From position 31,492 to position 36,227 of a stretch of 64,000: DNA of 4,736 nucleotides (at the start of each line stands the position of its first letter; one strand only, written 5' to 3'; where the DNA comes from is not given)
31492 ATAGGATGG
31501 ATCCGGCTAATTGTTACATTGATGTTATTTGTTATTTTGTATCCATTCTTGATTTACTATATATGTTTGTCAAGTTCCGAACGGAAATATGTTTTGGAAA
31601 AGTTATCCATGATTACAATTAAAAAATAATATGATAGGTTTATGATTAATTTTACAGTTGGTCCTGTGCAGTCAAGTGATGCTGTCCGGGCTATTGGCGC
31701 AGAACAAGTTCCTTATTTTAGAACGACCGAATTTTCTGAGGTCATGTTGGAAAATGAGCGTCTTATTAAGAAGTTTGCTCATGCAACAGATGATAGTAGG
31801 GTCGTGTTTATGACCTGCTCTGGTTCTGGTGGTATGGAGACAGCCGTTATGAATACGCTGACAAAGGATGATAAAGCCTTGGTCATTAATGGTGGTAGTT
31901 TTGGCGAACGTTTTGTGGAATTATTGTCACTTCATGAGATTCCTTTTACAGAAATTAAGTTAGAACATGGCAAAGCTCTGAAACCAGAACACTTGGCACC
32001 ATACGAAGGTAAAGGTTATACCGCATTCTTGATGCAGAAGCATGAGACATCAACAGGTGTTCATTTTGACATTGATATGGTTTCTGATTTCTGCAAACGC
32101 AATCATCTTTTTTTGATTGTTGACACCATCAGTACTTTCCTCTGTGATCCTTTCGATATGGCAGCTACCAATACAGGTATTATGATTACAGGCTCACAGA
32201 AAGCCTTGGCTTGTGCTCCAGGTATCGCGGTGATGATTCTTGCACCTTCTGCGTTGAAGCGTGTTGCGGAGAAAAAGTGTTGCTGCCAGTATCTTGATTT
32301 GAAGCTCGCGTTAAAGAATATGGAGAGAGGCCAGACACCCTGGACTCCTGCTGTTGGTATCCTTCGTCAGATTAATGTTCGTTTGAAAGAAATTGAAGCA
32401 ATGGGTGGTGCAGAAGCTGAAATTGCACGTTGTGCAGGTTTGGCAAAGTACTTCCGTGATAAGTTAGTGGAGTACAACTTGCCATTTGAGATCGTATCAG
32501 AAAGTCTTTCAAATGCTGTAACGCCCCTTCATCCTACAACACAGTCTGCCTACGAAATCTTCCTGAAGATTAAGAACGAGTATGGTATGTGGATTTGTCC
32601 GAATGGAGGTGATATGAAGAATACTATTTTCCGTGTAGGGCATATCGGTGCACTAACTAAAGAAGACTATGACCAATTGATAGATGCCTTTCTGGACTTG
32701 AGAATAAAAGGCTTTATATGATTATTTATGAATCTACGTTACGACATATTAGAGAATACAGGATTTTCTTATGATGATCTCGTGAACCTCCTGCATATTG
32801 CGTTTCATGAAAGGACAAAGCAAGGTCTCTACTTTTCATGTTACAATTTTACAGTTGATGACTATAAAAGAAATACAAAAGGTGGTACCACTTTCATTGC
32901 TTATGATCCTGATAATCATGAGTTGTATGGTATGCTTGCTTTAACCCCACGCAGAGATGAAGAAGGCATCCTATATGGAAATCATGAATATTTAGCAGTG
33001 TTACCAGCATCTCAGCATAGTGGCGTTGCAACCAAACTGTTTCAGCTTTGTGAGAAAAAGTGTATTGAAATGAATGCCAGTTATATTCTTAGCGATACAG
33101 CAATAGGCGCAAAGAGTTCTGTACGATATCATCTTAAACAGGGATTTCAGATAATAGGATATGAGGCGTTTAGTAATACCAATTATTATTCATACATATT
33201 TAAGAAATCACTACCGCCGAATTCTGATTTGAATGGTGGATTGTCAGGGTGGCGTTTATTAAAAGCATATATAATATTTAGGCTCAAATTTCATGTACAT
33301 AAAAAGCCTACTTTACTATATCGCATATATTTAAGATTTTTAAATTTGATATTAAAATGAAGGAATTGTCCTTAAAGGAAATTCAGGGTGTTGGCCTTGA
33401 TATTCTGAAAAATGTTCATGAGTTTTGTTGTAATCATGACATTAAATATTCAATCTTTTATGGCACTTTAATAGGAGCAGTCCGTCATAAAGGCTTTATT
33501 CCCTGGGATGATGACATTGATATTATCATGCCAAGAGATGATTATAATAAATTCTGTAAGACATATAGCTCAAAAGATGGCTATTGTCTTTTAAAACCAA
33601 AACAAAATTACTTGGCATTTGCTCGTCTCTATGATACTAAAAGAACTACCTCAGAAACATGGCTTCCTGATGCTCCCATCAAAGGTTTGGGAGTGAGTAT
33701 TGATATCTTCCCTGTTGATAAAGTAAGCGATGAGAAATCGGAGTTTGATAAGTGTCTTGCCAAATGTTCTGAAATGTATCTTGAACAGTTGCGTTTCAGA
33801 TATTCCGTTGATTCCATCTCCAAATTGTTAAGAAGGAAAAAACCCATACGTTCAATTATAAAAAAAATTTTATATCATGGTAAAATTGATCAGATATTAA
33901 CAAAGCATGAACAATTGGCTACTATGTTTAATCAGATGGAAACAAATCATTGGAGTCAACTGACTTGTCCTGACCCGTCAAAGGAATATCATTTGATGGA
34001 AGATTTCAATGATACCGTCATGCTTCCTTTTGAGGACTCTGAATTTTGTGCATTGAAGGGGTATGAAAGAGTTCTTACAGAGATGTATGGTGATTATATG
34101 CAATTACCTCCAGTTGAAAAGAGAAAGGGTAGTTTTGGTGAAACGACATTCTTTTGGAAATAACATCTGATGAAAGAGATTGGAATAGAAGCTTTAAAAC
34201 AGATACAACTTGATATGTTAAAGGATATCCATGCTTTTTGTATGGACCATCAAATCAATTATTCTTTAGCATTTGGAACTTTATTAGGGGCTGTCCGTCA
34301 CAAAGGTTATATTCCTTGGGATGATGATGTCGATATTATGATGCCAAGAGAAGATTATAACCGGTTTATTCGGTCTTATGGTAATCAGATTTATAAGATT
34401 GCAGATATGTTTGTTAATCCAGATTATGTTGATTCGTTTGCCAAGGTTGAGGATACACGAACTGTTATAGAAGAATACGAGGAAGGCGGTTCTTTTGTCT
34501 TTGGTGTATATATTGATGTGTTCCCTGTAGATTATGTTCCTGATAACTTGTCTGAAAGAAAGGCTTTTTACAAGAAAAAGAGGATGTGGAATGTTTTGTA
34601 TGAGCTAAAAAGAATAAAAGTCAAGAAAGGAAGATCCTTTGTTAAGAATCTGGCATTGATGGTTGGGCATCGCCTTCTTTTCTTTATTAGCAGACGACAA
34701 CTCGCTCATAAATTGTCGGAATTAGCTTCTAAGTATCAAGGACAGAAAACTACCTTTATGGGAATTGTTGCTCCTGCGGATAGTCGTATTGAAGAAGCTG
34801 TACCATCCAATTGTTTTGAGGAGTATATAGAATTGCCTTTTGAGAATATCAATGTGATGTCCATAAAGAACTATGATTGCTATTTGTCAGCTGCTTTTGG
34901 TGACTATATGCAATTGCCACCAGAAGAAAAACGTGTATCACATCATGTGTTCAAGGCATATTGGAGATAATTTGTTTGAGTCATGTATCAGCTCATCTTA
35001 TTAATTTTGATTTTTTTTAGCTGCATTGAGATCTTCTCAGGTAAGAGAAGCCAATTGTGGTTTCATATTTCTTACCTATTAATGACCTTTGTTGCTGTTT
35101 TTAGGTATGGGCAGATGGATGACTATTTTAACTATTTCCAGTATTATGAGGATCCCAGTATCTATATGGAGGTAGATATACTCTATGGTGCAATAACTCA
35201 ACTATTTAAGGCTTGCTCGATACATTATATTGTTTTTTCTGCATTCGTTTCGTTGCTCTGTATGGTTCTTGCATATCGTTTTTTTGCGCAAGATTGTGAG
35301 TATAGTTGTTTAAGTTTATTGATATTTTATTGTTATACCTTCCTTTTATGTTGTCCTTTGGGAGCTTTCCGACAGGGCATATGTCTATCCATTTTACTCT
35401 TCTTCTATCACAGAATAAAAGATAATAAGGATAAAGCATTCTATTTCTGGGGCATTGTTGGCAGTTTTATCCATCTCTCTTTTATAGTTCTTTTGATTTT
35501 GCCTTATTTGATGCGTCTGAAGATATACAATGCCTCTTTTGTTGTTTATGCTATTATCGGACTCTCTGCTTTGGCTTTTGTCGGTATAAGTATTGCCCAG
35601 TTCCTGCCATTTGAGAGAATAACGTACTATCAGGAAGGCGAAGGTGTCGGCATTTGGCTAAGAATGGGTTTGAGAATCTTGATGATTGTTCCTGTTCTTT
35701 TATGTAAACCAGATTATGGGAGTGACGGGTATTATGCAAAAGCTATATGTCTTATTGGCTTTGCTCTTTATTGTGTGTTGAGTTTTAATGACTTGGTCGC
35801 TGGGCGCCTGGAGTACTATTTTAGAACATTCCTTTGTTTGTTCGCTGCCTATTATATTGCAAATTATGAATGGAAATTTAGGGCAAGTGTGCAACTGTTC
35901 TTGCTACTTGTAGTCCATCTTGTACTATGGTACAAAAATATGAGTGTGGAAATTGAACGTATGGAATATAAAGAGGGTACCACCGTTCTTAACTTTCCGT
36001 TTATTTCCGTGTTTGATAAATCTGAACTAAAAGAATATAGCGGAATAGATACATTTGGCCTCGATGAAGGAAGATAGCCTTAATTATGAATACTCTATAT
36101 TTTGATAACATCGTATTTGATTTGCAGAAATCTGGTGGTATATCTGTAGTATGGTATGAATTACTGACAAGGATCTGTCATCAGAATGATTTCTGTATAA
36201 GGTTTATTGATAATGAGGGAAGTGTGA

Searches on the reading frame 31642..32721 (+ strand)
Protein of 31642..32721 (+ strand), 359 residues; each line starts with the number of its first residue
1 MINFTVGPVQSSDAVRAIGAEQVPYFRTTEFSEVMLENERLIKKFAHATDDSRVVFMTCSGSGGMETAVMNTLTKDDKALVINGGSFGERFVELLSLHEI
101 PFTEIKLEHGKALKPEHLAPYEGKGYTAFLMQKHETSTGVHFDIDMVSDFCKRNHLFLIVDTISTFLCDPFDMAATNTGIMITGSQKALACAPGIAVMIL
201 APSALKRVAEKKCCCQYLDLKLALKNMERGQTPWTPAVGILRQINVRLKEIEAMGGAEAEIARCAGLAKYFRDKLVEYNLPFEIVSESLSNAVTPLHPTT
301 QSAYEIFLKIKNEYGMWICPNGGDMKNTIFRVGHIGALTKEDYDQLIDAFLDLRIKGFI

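Call 48: search_protein_families(library=pfam, proteins=[window:31642-32721:+], max_evalue=0.0001)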
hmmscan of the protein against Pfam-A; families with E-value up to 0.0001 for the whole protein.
window:31642-32721:+ (359 aa): 1 family
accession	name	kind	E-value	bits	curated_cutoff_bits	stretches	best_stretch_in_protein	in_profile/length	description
PF00266.25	Aminotran_5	-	8e-14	51.8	21.5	1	28-212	38-225/371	Aminotransferase class-V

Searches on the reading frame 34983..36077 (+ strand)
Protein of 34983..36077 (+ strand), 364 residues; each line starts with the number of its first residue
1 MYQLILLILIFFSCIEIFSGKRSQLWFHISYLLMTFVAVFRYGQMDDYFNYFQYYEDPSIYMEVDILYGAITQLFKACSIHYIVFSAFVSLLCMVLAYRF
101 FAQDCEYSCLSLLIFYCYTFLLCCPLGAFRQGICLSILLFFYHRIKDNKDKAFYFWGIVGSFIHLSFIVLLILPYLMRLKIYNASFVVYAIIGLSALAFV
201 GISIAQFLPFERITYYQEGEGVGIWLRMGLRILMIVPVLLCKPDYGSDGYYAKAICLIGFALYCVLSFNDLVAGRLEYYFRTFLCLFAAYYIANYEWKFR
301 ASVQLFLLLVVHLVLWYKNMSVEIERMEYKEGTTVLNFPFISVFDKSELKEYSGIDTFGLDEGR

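Call 48: search_protein_families(library=pfam, proteins=[window:34983-36077:+], max_evalue=0.0001)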
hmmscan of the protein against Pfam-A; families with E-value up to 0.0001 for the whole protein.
window:34983-36077:+ (364 aa): 1 family
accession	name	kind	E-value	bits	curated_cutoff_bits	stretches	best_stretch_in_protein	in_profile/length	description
PF14897.12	EpsG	-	1.9e-41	142.7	30.1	1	25-324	2-317/326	EpsG family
